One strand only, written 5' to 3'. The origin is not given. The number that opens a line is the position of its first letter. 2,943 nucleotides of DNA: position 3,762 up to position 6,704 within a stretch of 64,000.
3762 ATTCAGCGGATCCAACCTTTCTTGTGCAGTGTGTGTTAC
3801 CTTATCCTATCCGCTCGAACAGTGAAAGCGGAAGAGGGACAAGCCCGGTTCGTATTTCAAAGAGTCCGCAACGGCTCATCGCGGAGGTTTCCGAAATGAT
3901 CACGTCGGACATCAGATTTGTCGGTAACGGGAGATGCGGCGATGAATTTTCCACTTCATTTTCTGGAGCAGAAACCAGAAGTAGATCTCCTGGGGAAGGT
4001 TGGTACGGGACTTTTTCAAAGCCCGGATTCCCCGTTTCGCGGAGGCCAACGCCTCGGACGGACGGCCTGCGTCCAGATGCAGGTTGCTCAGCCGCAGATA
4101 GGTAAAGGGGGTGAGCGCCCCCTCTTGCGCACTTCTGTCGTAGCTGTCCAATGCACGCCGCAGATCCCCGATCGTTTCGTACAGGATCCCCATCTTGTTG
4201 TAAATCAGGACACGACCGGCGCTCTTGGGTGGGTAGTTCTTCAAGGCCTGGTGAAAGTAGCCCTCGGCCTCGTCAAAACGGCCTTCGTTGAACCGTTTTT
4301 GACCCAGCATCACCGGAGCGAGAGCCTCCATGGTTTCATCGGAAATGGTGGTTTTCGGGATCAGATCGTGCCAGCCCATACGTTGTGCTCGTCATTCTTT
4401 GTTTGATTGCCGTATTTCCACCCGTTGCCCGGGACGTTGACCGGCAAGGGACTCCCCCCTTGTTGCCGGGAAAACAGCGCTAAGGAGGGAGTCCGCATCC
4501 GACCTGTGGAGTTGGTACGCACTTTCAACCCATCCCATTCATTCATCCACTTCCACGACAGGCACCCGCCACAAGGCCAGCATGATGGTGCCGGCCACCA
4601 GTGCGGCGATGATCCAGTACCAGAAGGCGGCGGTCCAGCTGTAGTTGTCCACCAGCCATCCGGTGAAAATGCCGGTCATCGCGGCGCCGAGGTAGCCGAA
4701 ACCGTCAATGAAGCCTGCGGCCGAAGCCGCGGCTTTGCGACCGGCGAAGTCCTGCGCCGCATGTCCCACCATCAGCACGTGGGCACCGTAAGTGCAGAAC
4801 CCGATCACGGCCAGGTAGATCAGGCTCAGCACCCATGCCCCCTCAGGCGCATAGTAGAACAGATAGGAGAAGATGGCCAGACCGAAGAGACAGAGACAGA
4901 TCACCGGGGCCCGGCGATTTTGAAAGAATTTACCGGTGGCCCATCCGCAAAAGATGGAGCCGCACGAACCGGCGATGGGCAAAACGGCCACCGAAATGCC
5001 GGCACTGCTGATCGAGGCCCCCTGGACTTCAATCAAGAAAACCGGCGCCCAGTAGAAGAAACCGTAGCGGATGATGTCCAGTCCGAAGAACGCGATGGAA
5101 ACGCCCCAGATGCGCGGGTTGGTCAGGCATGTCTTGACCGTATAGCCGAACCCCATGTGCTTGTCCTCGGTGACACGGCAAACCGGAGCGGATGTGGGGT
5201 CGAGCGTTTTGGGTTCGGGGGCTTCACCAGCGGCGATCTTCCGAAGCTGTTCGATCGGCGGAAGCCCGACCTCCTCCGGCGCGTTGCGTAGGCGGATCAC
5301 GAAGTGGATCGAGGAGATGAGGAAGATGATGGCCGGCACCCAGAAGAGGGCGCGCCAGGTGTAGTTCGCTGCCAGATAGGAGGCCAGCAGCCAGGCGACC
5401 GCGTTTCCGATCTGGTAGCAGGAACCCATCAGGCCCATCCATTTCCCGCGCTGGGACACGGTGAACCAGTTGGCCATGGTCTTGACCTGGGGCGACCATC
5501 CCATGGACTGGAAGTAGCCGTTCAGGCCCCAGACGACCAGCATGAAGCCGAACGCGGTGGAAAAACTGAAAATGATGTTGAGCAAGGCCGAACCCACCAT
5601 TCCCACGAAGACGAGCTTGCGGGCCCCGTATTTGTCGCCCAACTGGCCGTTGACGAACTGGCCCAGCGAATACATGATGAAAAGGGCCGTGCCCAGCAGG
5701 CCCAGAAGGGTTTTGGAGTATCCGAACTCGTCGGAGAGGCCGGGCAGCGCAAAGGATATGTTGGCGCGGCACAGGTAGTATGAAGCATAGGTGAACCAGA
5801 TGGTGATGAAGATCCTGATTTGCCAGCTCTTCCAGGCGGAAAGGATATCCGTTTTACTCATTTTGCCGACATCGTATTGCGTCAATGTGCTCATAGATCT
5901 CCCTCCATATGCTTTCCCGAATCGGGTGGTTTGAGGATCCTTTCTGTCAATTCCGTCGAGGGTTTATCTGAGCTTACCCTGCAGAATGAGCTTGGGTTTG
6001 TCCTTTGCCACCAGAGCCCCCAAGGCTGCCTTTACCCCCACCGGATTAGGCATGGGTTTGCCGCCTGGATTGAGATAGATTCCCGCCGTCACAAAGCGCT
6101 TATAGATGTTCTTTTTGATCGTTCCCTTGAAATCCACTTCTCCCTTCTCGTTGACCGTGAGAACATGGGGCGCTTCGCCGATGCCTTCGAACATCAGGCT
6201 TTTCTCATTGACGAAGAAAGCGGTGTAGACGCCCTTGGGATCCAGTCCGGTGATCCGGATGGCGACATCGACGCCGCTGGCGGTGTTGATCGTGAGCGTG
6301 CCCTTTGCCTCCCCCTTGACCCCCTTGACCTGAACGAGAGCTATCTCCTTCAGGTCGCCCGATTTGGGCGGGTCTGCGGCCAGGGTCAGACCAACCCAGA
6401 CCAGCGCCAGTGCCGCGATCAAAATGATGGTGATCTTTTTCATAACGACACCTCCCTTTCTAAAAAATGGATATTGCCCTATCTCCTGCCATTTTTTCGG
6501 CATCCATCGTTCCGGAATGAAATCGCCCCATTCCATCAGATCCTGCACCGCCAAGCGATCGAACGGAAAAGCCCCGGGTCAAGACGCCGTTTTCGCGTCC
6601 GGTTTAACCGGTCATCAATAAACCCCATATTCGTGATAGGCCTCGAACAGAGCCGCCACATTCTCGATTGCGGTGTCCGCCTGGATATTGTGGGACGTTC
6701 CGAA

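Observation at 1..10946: Complete corrinoid-dependent methyl-transfer island with an unassigned methyl donor in a Gram-negative context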

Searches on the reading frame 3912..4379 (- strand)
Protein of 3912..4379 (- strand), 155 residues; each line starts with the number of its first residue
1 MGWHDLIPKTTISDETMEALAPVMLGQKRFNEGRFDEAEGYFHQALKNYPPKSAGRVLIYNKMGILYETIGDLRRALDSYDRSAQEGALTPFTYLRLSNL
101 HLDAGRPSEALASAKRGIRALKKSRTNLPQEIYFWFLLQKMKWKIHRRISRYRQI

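Call 20: search_protein_families(library=pfam, proteins=[window:3912-4379:-], max_evalue=5)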
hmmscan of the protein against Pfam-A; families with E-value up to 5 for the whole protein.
window:3912-4379:- (155 aa): 15 families
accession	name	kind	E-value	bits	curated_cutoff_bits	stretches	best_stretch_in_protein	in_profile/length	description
PF07719.23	TPR_2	-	7.6e-12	44.8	27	3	24-50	6-32/34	Tetratricopeptide repeat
PF13424.12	TPR_12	-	5.6e-10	39.7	30.1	2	30-83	14-71/77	Tetratricopeptide repeat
PF00515.34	TPR_1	-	3.2e-09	36.6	27.8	2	25-50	7-32/34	Tetratricopeptide repeat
PF13428.12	TPR_14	-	4.7e-08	33.4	23.5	2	29-50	11-32/44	Tetratricopeptide repeat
PF13432.12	TPR_16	-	2.6e-07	31.4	32.7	3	24-86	2-60/65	Tetratricopeptide repeat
PF13176.12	TPR_7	-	8.9e-07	29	27.9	2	32-46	12-26/36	Tetratricopeptide repeat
PF13374.12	TPR_10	-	4.2e-05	23.8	27.5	2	33-46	16-29/42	Tetratricopeptide repeat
PF13181.12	TPR_8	-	4.3e-05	23.8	25.7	1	59-82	3-26/34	Tetratricopeptide repeat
PF13174.12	TPR_6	-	0.00031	21.7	26.3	1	30-50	11-31/33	Tetratricopeptide repeat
PF14559.12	TPR_19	-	0.00059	20.6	25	2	32-57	4-29/68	Tetratricopeptide repeat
PF23231.1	HAT_Syf1_CNRKL1_C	-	0.0012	18.1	27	1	28-86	181-237/397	Pre-mRNA-splicing factor Syf1/CRNKL1 C-terminal HAT repeat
PF17874.7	TPR_MalT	-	0.058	13.1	45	1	30-124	12-113/336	MalT-like TPR region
PF09976.15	TPR_21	-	0.13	12.4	25.5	0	77-113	99-135/193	Tetratricopeptide repeat-like domain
PF07721.20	TPR_4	-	0.17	13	27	0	94-114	4-24/26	Tetratricopeptide repeat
PF13431.12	TPR_17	-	0.17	12.7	24.4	0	58-77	14-33/34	Tetratricopeptide repeat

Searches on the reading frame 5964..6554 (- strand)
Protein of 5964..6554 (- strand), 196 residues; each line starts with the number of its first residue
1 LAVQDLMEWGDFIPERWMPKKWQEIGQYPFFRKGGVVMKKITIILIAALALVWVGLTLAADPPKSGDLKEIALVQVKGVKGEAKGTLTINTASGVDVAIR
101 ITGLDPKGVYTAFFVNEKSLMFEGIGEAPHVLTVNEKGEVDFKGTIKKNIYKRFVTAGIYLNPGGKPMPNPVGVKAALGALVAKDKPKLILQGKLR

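Call 3: search_protein_families(library=pfam, proteins=[window:5964-6554:-], max_evalue=0.01)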
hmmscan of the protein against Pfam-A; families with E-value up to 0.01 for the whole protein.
window:5964-6554:- (196 aa): 0 families

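Call 5: search_protein_families(library=ncbifam, proteins=[window:5964-6554:-], max_evalue=0.001)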
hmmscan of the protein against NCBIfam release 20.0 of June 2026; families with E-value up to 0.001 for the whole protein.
window:5964-6554:- (196 aa): 0 families

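Call 20: search_protein_families(library=pfam, proteins=[window:5964-6443:-], max_evalue=5)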
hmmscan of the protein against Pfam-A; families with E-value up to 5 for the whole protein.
window:5964-6443:- (159 aa): 0 families

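Call 33: find_homologous_proteins(query=window:5964-6443:-, max_evalue=0.001)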
Query window:5964-6443:- (159 aa): 170 proteins with E <= 0.001 among 408 candidates; the best 120 are listed.
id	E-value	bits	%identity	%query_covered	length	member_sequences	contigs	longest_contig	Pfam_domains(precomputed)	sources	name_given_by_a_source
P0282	1.9e-91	322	96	100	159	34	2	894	-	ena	-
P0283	4.7e-89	314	95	100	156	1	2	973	-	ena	-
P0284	3.2e-83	295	88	100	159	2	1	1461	-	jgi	-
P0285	1.5e-79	283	83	100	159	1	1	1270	-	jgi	jgi:hypothetical protein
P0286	2.9e-79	282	82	100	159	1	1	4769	-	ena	-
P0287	3.9e-78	278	81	100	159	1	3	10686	-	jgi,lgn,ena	-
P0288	6.1e-78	278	81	100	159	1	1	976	-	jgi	jgi:hypothetical protein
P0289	6.4e-78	278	82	100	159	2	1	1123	-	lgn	-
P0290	9.7e-77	274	79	100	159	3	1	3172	-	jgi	jgi:hypothetical protein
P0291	1.0e-76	274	81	100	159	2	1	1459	-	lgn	-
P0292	1.2e-76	274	81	100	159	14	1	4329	-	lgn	-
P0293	1.4e-76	273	82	100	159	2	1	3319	-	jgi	jgi:hypothetical protein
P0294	2.4e-76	273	81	100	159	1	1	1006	-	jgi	jgi:hypothetical protein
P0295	6.2e-76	271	80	100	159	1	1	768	-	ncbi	-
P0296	1.0e-75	270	81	100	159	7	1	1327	-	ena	-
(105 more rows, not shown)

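Call 42: predict_structure(alignment_id=A2)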
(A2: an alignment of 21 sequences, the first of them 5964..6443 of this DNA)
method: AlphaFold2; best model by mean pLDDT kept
length: 159 residues; sequences in the alignment: 21
mean_pLDDT: 79.7   pTM: 0.70
mean pLDDT of the five models: 79.7, 76.7, 74.0, 70.8, 50.8
residues with pLDDT >= 90: 60; 70-90: 55; 50-70: 30; < 50: 14
segments of 3 or more residues with pLDDT < 50: 18-20, 22-24, 139-146
pLDDT, mean of each block of 10 residues (from residue 1): 63 54 57 93 92 85 95 90 85 93 92 79 87 63 56 90
secondary structure, 60 per line:
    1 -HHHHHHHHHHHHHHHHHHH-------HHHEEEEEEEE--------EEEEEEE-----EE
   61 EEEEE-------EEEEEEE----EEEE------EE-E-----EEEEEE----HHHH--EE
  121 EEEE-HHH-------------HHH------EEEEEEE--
elements in order: H2-20 E31-38 E47-53 E59-65 E73-79 E84-87 E103-108 H113-116 E119-124 E151-157

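Call 45: fold_search(model_id=the predicted structure, library=pdb)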
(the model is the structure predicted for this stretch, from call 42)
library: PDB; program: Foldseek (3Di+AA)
matches with E <= 10: 1400; with E <= 0.001: 0
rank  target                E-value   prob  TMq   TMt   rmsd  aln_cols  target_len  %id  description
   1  8aca_A                1.3e-02  1.00  0.35  0.45   6.2        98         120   16  SDBC DR_0644 subunit, only-Cu Superoxide Dismutase (released 2023-04-12)
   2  4oja                  2.0e-02  0.99  0.41  0.43   6.5       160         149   16  Structure of Hydra Cu-Zn superoxide dismutase (released 2015-01-28)
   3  6fol_A                2.6e-02  0.99  0.44  0.47   6.3       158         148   13  Domain II of the human copper chaperone in complex with human Cu,Zn superoxide dismutase (released 2019-01-30)
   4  6fp6_H                2.9e-02  0.99  0.46  0.34   6.2       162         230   14  Complex of human Cu,Zn SOD1 with the human copper chaperone for SOD1 in a compact conformation (released 2019-01-30)
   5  6fn8_B                3.0e-02  0.99  0.44  0.46   6.2       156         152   13  Domain II of the HUMAN COPPER CHAPERONE FOR SUPEROXIDE DISMUTASE at 1.55 A resolution (released 2019-01-30)
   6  6fp6_D                3.2e-02  0.99  0.47  0.34   6.1       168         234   13  Complex of human Cu,Zn SOD1 with the human copper chaperone for SOD1 in a compact conformation (released 2019-01-30)
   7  6fp6_J                3.2e-02  0.99  0.44  0.32   6.0       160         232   15  Complex of human Cu,Zn SOD1 with the human copper chaperone for SOD1 in a compact conformation (released 2019-01-30)
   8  2q2l_A                3.4e-02  1.00  0.48  0.50   5.9       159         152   16  Crystal Structure of Superoxide Dismutase from P. atrosanguina (released 2008-03-25)
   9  6fp6_T                3.8e-02  0.99  0.46  0.35   6.2       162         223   15  Complex of human Cu,Zn SOD1 with the human copper chaperone for SOD1 in a compact conformation (released 2019-01-30)
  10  6fp6_N                4.2e-02  0.98  0.44  0.32   5.9       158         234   14  Complex of human Cu,Zn SOD1 with the human copper chaperone for SOD1 in a compact conformation (released 2019-01-30)
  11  1do5_B                5.2e-02  0.99  0.46  0.49   5.7       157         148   14  HUMAN COPPER CHAPERONE FOR SUPEROXIDE DISMUTASE DOMAIN II (released 2000-12-18)
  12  8jd8_A                5.5e-02  0.96  0.41  0.43   6.4       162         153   13  Crystal structure of Citrus limon Cu-Zn superoxide dismutase (released 2023-12-27)
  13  6fon_A                5.8e-02  0.97  0.45  0.31   6.2       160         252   14  Elongated conformer of the human copper chaperone for SOD1 complexed with human SOD1 (released 2019-01-30)
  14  6fol_E                6.9e-02  0.98  0.47  0.50   6.2       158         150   13  Domain II of the human copper chaperone in complex with human Cu,Zn superoxide dismutase (released 2019-01-30)
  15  4rvp_D                7.7e-02  0.96  0.45  0.45   5.7       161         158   17  Crystal structure of superoxide dismutase from sedum alfredii (released 2015-12-16)
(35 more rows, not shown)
